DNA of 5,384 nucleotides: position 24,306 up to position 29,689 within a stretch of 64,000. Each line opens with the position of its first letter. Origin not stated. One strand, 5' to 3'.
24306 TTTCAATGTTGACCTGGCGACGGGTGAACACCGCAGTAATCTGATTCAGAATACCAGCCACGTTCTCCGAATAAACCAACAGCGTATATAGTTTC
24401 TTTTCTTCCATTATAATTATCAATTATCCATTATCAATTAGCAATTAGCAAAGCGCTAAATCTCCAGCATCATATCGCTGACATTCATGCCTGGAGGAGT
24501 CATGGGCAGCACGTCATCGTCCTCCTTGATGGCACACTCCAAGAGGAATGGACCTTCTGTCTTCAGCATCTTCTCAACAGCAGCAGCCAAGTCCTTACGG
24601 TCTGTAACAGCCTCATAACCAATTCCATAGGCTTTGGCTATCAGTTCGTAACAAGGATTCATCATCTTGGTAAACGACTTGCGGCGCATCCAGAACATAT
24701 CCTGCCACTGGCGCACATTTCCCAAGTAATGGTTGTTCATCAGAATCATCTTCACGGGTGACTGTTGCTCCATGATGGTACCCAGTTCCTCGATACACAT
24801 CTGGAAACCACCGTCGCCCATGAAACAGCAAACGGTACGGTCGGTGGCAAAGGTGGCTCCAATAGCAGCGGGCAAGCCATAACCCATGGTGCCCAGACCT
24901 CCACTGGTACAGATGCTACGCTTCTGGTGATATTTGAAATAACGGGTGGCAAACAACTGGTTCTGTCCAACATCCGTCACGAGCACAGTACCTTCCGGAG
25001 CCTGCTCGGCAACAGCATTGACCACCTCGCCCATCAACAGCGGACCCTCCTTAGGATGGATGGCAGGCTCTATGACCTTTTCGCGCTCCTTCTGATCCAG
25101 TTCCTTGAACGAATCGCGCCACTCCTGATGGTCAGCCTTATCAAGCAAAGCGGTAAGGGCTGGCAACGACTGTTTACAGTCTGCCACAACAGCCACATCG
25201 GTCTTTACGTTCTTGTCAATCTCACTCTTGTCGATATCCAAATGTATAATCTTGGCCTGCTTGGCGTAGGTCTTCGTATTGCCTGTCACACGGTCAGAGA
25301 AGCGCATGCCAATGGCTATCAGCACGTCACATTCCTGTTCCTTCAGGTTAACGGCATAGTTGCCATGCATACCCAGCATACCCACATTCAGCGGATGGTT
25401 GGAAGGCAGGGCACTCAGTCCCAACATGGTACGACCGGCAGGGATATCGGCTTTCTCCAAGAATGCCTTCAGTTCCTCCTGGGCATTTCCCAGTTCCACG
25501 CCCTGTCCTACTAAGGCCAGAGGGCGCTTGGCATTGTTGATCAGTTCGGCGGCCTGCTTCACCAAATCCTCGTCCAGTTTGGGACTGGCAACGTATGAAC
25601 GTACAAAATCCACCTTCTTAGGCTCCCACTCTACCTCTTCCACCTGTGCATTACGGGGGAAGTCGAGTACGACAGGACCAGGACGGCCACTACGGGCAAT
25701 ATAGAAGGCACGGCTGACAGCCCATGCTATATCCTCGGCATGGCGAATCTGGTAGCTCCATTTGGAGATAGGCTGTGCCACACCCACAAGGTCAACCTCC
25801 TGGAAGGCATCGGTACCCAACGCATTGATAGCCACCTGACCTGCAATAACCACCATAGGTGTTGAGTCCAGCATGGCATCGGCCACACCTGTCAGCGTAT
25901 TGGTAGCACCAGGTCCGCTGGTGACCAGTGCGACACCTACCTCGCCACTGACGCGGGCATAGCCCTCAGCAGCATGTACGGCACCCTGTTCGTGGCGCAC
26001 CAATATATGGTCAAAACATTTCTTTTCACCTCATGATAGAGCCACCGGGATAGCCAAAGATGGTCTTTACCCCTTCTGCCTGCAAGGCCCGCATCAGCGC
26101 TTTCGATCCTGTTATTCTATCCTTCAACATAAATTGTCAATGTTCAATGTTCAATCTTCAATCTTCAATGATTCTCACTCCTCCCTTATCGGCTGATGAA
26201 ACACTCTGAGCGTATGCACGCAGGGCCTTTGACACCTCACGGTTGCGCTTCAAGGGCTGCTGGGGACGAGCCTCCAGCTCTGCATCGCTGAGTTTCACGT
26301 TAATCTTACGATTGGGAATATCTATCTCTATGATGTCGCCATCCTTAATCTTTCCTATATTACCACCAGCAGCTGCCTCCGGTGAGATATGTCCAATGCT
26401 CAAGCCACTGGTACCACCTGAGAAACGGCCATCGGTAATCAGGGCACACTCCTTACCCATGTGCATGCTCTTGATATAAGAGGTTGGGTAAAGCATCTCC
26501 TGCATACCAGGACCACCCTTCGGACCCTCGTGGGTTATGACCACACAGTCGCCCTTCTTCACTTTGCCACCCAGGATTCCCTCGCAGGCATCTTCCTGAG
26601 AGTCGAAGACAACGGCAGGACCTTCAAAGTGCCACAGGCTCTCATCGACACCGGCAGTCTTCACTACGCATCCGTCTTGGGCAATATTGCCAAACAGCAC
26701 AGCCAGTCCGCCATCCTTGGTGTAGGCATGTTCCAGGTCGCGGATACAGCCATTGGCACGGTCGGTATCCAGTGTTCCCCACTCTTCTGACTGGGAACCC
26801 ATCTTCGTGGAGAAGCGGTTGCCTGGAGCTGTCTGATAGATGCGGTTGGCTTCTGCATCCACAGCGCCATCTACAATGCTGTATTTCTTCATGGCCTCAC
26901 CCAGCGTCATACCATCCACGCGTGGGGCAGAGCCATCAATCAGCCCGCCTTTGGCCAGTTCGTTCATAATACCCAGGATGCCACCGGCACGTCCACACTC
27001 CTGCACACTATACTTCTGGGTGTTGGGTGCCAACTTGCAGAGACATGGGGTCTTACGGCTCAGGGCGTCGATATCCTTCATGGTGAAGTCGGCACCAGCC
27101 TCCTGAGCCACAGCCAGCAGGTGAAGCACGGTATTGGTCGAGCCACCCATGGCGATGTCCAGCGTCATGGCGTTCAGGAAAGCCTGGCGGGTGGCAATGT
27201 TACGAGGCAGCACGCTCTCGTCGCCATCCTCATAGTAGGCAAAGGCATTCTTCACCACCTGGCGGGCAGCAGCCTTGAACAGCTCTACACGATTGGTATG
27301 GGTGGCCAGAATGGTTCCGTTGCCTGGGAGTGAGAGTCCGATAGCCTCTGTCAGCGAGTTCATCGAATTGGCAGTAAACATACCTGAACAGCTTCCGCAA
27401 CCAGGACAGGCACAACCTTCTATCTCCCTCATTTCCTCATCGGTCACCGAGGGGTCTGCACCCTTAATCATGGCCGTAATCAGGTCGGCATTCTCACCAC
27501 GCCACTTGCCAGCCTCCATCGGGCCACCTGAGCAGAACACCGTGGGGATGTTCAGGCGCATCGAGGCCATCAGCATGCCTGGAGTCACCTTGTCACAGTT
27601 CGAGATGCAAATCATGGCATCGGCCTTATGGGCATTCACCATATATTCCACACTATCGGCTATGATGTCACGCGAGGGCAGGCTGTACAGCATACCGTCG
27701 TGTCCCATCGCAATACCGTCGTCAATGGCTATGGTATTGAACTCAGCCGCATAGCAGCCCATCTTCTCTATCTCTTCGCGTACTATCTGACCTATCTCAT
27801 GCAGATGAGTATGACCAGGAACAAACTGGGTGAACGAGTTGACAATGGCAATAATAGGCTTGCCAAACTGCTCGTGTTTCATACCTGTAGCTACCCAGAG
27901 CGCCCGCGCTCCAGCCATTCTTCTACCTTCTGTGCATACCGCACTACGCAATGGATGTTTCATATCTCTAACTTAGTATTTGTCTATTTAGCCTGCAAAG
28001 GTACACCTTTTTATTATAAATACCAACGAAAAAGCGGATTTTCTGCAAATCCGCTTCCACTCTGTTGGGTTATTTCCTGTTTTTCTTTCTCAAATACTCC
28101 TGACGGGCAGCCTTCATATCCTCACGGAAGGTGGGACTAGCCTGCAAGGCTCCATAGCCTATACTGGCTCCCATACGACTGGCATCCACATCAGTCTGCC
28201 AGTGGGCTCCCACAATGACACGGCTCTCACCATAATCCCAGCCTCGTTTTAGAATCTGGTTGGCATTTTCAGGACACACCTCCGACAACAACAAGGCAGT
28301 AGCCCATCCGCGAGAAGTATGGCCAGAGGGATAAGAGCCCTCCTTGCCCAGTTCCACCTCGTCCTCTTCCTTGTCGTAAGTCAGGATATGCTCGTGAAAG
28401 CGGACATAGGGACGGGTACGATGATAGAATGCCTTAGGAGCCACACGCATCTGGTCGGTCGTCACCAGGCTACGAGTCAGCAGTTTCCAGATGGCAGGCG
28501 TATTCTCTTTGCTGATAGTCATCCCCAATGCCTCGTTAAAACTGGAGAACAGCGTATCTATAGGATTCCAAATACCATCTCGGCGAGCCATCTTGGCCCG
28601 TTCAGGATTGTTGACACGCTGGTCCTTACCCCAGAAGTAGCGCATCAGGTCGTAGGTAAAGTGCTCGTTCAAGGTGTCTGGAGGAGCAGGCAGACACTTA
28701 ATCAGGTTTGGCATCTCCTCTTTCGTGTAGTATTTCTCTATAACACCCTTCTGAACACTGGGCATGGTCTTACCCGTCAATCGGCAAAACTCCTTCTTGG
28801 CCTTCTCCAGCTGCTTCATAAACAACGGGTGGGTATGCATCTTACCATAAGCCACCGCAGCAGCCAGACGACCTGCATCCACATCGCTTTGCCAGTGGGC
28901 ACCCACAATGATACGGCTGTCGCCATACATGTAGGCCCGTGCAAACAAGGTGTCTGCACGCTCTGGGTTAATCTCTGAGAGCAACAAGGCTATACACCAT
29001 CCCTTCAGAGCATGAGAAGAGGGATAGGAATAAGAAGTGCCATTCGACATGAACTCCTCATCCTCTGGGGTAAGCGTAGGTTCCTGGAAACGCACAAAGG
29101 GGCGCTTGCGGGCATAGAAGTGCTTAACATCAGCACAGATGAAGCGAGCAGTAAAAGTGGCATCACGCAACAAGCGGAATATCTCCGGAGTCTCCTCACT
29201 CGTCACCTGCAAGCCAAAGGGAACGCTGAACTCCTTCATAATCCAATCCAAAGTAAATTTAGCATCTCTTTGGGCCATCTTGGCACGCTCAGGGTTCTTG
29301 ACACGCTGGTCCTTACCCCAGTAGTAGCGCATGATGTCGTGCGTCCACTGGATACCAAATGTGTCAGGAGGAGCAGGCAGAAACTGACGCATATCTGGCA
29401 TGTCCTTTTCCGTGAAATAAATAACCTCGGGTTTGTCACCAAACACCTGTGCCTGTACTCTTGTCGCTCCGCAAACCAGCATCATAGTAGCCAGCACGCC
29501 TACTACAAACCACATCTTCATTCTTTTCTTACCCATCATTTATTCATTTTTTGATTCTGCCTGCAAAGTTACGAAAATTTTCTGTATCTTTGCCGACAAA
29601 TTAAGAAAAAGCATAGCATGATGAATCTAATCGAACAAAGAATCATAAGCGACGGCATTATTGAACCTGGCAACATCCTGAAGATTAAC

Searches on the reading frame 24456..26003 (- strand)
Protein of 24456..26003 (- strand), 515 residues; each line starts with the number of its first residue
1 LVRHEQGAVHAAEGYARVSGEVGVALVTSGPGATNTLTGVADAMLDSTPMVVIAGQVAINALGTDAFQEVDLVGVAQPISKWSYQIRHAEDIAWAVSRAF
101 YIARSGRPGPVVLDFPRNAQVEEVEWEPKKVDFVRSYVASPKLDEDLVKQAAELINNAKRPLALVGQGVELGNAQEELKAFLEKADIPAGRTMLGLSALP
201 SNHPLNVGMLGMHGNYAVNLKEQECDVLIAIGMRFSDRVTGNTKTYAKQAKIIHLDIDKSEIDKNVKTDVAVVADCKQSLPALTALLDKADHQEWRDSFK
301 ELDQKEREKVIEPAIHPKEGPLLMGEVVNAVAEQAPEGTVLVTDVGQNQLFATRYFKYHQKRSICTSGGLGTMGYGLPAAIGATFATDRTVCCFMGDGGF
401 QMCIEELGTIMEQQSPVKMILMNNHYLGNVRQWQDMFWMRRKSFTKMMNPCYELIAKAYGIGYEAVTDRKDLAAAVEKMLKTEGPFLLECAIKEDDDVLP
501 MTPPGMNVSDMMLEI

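Call 15: search_protein_families(library=pfam, proteins=[window:24456-26003:-], max_evalue=0.001)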
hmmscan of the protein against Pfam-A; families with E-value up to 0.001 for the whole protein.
window:24456-26003:- (515 aa): 3 families
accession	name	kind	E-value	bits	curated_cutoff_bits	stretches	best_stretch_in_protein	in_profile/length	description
PF02775.26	TPP_enzyme_C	-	3e-46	157.4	21.9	1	344-490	1-151/151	Thiamine pyrophosphate enzyme, C-terminal TPP binding domain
PF00205.28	TPP_enzyme_M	-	4.2e-46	156.5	30.4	1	148-283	1-137/137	Thiamine pyrophosphate enzyme, central domain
PF02776.23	TPP_enzyme_N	-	3.1e-27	95.1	26.8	1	1-73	44-117/119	Thiamine pyrophosphate enzyme, N-terminal TPP binding domain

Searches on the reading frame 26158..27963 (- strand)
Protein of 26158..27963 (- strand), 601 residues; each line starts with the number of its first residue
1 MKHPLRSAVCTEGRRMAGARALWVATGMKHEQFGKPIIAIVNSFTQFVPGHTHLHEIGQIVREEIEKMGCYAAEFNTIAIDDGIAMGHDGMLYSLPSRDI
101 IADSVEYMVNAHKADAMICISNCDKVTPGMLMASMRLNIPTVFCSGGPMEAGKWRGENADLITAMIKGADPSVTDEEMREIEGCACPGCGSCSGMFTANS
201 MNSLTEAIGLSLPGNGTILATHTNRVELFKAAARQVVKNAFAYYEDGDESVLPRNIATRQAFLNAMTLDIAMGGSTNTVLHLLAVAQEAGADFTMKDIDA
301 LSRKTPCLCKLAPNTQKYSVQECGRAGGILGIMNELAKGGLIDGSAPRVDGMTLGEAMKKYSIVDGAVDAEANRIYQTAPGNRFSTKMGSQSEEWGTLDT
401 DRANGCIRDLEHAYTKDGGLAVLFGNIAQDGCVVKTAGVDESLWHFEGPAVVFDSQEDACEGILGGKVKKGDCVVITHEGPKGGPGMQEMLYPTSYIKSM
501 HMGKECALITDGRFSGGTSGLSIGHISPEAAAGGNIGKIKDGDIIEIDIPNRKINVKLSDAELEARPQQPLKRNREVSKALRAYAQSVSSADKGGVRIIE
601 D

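Call 15: search_protein_families(library=pfam, proteins=[window:26158-27963:-], max_evalue=0.001)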
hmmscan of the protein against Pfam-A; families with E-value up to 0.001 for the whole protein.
window:26158-27963:- (601 aa): 2 families
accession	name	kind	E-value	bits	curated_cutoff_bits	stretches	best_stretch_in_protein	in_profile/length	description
PF00920.27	ILVD_EDD_N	-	6e-124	413.7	27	1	35-356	1-315/316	Dihydroxy-acid/6-phosphogluconate dehydratase N-terminal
PF24877.1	ILV_EDD_C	-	8.1e-75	250.9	27.7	1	406-594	2-190/191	Dihydroxy-acid/6-phosphogluconate dehydratase C-terminal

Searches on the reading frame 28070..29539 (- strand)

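Call 15: search_protein_families(library=pfam, proteins=[window:28070-29539:-], max_evalue=0.001)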
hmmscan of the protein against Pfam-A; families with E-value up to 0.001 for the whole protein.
window:28070-29539:- (489 aa): 1 family
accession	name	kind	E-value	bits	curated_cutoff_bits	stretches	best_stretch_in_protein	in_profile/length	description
PF01569.27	PAP2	-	1.9e-27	96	27.2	2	129-229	10-116/130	PAP2 superfamily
